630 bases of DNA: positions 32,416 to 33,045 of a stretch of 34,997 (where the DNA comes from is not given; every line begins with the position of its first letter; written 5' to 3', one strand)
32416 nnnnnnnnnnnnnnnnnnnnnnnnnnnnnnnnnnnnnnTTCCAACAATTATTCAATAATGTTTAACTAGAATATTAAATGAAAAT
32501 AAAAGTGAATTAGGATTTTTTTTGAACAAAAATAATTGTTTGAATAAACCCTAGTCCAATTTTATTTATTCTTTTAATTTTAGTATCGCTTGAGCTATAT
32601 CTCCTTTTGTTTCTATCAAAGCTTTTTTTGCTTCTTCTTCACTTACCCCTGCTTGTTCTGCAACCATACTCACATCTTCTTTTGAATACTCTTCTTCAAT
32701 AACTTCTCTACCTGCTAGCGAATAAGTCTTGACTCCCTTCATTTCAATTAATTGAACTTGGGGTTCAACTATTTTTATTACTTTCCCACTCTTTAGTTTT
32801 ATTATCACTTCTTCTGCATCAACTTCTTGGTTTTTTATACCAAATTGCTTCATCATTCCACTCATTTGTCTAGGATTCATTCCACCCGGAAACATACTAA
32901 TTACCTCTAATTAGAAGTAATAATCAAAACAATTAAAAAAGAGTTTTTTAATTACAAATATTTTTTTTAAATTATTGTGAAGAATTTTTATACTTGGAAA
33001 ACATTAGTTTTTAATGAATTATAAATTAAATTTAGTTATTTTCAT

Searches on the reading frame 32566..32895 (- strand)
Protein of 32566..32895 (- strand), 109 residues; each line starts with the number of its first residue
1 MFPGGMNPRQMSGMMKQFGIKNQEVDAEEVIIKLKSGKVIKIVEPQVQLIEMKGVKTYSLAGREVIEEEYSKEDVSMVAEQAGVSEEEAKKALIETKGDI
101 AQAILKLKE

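Call 66: search_protein_families(library=pfam, proteins=[window:32566-32895:-], max_evalue=0.001)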
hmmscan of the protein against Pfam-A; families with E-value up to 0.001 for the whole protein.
window:32566-32895:- (109 aa): 2 families
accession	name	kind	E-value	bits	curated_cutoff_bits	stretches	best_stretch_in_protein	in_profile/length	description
PF01849.23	NAC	-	2.2e-10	40.8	21.3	1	8-62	1-52/57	NAC domain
PF19026.7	UBA_HYPK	-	8.4e-10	38.3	27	1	71-105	4-38/41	HYPK UBA domain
